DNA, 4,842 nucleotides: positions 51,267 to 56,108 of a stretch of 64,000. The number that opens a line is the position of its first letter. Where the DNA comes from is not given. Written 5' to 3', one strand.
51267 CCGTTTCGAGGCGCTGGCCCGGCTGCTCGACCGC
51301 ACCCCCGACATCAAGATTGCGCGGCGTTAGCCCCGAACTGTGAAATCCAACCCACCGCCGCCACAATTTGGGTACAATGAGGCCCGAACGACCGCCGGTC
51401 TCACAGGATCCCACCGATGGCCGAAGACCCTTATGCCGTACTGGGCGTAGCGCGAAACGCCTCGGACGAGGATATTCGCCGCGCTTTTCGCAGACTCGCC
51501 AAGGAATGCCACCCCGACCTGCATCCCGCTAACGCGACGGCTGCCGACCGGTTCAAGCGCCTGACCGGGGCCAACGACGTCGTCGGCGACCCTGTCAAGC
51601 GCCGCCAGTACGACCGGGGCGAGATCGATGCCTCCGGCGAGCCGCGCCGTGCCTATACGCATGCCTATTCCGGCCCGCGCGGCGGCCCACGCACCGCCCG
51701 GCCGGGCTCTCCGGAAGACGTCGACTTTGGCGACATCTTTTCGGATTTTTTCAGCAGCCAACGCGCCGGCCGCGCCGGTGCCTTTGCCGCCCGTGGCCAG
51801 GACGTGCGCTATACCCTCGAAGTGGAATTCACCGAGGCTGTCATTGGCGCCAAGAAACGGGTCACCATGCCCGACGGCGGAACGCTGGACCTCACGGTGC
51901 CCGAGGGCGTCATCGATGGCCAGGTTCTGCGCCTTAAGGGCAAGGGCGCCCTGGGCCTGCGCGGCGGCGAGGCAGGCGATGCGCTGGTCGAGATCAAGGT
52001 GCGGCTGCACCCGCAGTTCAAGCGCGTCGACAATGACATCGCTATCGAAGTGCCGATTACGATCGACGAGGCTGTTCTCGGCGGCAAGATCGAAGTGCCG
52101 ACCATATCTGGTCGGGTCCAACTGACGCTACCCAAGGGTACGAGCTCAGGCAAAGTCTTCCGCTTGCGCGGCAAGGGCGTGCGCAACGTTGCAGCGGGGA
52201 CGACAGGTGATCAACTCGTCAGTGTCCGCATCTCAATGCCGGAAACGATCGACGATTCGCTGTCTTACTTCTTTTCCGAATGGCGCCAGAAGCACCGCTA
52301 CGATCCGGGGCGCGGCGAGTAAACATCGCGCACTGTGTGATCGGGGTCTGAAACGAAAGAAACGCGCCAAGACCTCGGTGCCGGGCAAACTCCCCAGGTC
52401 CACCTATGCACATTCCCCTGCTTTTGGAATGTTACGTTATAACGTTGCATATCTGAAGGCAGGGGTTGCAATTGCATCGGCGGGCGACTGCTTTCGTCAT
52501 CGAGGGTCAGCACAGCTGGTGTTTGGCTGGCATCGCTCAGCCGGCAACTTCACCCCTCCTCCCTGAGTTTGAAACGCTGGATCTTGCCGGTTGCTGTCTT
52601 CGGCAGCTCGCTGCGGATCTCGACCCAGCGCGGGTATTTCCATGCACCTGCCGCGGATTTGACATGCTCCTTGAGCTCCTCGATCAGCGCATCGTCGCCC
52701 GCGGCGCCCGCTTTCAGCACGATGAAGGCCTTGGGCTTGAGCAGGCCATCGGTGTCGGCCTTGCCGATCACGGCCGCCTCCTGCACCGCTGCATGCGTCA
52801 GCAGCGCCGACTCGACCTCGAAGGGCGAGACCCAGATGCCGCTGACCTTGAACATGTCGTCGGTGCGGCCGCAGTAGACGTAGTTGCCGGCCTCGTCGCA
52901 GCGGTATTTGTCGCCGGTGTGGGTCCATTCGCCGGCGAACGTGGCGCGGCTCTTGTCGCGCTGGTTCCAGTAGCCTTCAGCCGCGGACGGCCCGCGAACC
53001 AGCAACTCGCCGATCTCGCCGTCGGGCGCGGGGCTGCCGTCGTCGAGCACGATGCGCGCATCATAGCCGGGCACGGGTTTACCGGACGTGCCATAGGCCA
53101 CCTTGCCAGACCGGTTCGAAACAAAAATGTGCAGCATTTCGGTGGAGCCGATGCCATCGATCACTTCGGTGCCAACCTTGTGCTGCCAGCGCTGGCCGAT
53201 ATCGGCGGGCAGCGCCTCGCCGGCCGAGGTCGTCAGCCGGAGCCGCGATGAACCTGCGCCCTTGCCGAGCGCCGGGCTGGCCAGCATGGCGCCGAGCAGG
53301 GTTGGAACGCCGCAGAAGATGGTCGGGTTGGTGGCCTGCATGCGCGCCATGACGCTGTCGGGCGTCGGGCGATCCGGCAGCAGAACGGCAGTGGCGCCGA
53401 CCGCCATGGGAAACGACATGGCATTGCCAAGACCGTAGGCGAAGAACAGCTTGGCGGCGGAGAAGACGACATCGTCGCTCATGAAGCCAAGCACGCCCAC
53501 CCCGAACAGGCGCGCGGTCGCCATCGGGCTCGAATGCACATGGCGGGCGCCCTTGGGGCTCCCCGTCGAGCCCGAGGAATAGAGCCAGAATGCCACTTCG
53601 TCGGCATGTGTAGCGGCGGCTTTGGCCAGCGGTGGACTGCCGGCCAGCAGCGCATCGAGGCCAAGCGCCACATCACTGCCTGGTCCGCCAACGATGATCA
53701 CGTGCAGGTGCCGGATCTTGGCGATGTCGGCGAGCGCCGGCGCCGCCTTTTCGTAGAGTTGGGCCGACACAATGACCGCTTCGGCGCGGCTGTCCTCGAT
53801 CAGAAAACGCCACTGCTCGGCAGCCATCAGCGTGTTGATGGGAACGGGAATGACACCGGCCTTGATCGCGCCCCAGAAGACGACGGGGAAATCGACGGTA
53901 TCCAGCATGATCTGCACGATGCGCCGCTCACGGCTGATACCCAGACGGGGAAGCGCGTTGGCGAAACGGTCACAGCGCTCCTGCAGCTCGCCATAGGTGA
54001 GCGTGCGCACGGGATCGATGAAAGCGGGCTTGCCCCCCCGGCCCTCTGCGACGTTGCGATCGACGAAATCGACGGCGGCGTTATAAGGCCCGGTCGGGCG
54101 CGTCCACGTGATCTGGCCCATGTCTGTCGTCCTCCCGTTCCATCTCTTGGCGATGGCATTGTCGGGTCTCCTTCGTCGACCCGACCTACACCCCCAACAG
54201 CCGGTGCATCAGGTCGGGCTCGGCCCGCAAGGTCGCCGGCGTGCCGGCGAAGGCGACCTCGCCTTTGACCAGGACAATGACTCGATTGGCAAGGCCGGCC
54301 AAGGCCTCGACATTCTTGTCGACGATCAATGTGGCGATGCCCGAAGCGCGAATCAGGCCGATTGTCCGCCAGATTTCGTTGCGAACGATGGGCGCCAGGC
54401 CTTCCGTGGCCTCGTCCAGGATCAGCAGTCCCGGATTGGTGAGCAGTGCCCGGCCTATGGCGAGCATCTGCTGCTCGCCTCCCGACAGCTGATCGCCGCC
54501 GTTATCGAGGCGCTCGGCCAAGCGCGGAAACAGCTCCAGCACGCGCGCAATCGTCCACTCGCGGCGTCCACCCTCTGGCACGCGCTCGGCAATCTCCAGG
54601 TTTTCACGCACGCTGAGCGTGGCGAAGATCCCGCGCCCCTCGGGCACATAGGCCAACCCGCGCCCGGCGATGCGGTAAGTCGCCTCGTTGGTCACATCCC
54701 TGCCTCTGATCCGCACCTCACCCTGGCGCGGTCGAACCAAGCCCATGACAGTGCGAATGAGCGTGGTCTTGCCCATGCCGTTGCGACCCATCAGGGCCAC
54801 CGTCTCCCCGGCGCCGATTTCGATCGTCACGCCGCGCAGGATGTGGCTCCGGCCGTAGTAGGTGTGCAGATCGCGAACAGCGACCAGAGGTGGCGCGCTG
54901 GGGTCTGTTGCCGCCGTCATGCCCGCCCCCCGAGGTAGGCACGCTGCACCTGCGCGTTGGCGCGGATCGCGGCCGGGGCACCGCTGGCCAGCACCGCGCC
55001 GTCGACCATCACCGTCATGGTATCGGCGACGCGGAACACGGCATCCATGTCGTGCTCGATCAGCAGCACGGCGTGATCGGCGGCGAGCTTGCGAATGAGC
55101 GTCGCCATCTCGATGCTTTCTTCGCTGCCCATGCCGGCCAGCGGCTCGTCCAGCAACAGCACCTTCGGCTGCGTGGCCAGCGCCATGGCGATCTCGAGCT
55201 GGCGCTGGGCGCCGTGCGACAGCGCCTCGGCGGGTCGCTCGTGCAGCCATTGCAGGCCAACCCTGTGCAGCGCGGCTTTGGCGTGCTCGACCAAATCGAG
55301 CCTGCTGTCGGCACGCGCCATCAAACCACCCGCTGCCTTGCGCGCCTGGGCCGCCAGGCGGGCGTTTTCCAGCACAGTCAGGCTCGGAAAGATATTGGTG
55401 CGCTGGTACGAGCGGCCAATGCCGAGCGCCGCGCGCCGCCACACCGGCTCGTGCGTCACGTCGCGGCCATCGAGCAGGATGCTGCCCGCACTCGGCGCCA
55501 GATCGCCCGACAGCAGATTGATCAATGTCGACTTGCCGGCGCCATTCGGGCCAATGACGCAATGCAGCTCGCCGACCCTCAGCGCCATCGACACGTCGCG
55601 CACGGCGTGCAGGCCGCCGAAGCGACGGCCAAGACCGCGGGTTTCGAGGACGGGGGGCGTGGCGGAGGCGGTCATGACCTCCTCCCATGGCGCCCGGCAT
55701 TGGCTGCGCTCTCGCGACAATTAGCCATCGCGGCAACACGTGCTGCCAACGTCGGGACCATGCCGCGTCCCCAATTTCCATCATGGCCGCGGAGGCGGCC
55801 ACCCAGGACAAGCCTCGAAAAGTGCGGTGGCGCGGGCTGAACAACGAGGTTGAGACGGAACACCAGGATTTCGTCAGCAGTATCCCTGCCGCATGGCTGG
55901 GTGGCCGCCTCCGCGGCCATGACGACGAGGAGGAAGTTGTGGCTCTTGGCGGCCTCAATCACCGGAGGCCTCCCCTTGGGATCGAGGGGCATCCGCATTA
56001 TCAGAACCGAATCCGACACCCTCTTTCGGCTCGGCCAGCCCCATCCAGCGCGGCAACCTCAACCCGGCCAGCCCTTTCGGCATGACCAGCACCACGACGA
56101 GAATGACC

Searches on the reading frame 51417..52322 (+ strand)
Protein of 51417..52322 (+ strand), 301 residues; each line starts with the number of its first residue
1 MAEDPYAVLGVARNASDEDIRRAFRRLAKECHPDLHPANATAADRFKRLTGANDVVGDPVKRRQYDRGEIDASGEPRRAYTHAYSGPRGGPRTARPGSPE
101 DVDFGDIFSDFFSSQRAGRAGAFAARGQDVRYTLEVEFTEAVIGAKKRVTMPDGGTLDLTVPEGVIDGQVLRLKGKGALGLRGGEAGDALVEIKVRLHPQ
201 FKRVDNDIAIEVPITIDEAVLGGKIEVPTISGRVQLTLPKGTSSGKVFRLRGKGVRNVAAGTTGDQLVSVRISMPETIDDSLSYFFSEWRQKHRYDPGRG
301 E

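Call 15: find_encoding_contigs(protein=window:51417-52322:+, flank=10000, max_places=10)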
Protein window:51417-52322:+ (301 aa): 1 contig read that carries it; 1 place shown.
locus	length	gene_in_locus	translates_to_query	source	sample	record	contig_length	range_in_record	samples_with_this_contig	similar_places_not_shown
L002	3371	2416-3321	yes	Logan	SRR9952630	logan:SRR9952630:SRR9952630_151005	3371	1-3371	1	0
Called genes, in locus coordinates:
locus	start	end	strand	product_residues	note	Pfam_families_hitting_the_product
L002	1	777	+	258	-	?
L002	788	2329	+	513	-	PF02541:Ppx-GppA, PF21697:Ppx_C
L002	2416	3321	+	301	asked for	PF00226:DnaJ, PF01556:DnaJ_C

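Call 30: find_homologous_proteins(query=window:51417-52322:+, max_evalue=1e-60)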
Query window:51417-52322:+ (301 aa): 5876 proteins with E <= 1e-60 among 8000 candidates; the best 120 are listed.
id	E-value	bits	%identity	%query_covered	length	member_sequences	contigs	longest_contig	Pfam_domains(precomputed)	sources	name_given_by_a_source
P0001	8.6e-196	667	100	100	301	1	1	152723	PF00226.37,PF01556.24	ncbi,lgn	-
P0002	3.7e-154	531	78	99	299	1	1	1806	PF00226.37,PF01556.24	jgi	-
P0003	1.7e-150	519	77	99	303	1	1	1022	PF00226.37,PF01556.24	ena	-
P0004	8.8e-149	513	76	99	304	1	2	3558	PF00226.37,PF01556.24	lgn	-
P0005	1.8e-145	502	76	99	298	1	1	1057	PF00226.37,PF01556.24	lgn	-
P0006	1.3e-144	499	74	99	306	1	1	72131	PF00226.37,PF01556.24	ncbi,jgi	jgi:DnaJ-class molecular chaperone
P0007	8.1e-144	497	76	100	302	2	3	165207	PF00226.37,PF01556.24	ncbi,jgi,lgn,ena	-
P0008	2.1e-143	495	75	100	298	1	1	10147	PF00226.37,PF01556.24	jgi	jgi:DnaJ-class molecular chaperone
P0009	4.3e-142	491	76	100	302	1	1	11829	PF00226.37,PF01556.24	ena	-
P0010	7.1e-141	487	73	100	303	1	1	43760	PF00226.37,PF01556.24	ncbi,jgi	jgi:DnaJ-class molecular chaperone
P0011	1.3e-133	463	72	99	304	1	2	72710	PF00226.37,PF01556.24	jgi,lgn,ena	-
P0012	3.4e-133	462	71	99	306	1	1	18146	PF00226.37,PF01556.24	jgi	jgi:DnaJ-class molecular chaperone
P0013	8.7e-132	457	70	99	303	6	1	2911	PF00226.37,PF01556.24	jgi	jgi:DnaJ-class molecular chaperone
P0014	2.9e-131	455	69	99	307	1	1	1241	PF00226.37,PF01556.24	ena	-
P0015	2.9e-131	455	70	99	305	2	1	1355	PF00226.37,PF01556.24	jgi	jgi:DnaJ-class molecular chaperone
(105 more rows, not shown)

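Call 31: list_cluster_members(proteins=[P0001, P0002, P0006, P0007])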
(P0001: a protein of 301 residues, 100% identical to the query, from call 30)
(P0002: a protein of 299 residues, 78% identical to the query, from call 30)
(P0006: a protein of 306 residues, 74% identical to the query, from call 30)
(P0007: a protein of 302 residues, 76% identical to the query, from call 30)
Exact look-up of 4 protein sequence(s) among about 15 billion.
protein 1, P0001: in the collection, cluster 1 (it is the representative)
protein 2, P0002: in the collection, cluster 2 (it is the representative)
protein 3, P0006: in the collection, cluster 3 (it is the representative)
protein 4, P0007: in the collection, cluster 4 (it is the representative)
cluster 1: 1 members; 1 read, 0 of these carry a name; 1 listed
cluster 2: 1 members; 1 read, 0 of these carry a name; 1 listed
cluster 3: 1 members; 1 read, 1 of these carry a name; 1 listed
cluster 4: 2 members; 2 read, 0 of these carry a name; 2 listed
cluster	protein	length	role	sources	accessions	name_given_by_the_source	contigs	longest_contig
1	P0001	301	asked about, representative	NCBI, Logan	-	-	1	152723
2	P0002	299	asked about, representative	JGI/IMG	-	-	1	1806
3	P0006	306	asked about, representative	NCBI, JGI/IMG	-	DnaJ-class molecular chaperone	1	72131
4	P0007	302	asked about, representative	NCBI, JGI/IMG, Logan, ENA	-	-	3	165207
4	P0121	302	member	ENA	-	-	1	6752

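Call 41: search_protein_families(library=pfam, proteins=[window:51417-52322:+], max_evalue=0.00001)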
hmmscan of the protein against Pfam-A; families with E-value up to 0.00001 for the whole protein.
window:51417-52322:+ (301 aa): 2 families
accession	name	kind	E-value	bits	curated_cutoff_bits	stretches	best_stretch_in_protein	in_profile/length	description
PF01556.23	DnaJ_C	-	1.2e-42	145.9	26.6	1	130-275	1-152/152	DnaJ C terminal domain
PF00226.36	DnaJ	-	2.5e-20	72.8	27.8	1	4-66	1-63/63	DnaJ domain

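Call 50: find_encoding_contigs(protein=P0007, flank=10000, max_places=4)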
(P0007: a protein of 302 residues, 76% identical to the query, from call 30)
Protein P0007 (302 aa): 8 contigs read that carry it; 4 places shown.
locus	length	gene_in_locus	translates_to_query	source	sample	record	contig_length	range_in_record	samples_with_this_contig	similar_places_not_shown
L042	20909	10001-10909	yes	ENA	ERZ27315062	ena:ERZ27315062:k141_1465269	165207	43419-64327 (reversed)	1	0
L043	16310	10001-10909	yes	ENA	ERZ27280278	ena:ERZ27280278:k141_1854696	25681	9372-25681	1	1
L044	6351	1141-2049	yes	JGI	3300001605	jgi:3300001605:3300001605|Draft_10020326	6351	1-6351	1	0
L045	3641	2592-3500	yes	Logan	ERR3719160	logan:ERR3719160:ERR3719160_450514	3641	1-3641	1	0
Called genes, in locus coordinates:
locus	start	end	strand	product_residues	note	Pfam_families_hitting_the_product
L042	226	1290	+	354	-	-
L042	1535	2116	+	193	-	PF01066:CDP-OH_P_transf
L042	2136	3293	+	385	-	PF01594:AI-2E_transport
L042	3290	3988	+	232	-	-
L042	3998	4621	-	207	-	PF01553:Acyltransferase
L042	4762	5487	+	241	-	PF00027:cNMP_binding, PF13545:HTH_Crp_2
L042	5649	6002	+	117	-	-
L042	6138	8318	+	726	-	PF13089:PP_kinase_N, PF02503:PP_kinase, PF17941:PP_kinase_C_1, PF13091:PLDc_2 (faint), PF13090:PP_kinase_C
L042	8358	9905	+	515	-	PF02541:Ppx-GppA, PF21697:Ppx_C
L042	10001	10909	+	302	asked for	PF00226:DnaJ, PF01556:DnaJ_C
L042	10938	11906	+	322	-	PF03372:Exo_endo_phos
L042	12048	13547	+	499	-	PF00561:Abhydrolase_1 (faint), PF12146:Hydrolase_4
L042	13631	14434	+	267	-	PF00561:Abhydrolase_1, PF12697:Abhydrolase_6, PF12146:Hydrolase_4 (weak)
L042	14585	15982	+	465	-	PF05951:Peptidase_M15_2, PF08291:Peptidase_M15_3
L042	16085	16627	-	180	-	PF01844:HNH, PF14279:HNH_5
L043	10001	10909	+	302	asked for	PF00226:DnaJ, PF01556:DnaJ_C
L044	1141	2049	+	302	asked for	PF00226:DnaJ, PF01556:DnaJ_C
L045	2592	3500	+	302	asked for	PF00226:DnaJ, PF01556:DnaJ_C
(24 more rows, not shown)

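Call 51: find_encoding_contigs(protein=P0002, flank=10000, max_places=4)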
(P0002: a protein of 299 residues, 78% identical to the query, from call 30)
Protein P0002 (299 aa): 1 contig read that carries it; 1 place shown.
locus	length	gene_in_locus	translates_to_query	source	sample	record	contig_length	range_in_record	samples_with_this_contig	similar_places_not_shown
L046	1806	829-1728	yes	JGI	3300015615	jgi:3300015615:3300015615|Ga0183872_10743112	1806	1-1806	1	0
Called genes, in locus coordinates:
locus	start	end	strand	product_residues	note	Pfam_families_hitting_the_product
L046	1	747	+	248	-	?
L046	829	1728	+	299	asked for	PF00226:DnaJ, PF01556:DnaJ_C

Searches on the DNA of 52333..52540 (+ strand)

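Call 78: search_dna_similar(query=window:52333-52540:+, collection=phages, mode=distant, max_evalue=0.01)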
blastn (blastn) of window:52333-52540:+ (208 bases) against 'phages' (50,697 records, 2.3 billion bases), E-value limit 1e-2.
No match.

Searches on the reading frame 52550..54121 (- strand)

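Call 41: search_protein_families(library=pfam, proteins=[window:52550-54121:-], max_evalue=0.00001)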
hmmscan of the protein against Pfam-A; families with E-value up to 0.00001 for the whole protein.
window:52550-54121:- (523 aa): 2 families
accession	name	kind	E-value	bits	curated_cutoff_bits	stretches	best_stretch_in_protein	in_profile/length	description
PF00501.34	AMP-binding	-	1.4e-77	261.5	29.9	1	24-385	4-384/384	AMP-binding enzyme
PF13193.12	AMP-binding_C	-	7.8e-20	72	24.5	1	435-513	1-76/76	AMP-binding enzyme C-terminal domain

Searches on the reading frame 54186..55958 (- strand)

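Call 41: search_protein_families(library=pfam, proteins=[window:54186-55958:-], max_evalue=0.00001)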
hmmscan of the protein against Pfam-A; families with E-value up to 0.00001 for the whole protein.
window:54186-55958:- (590 aa): 1 family
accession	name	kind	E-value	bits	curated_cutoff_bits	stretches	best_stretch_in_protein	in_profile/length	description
PF00005.33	ABC_tran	-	1.7e-31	110.1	25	1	374-518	1-136/137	ABC transporter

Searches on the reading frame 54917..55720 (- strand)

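Call 85: search_protein_families(library=pfam, proteins=[window:54917-55720:-], max_evalue=0.00001)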
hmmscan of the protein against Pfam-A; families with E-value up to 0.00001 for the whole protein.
window:54917-55720:- (267 aa): 3 families
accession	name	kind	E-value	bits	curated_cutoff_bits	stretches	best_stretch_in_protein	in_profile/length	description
PF00005.33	ABC_tran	-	2.1e-32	113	25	1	41-195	2-137/137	ABC transporter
PF12399.14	BCA_ABC_TP_C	-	5.6e-09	35.9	25.5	1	243-266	2-25/27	Branched-chain amino acid ATP-binding cassette transporter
PF13304.12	AAA_21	-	2.5e-07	31.5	27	0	52-71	1-20/304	AAA domain, putative AbiEii toxin, Type IV TA system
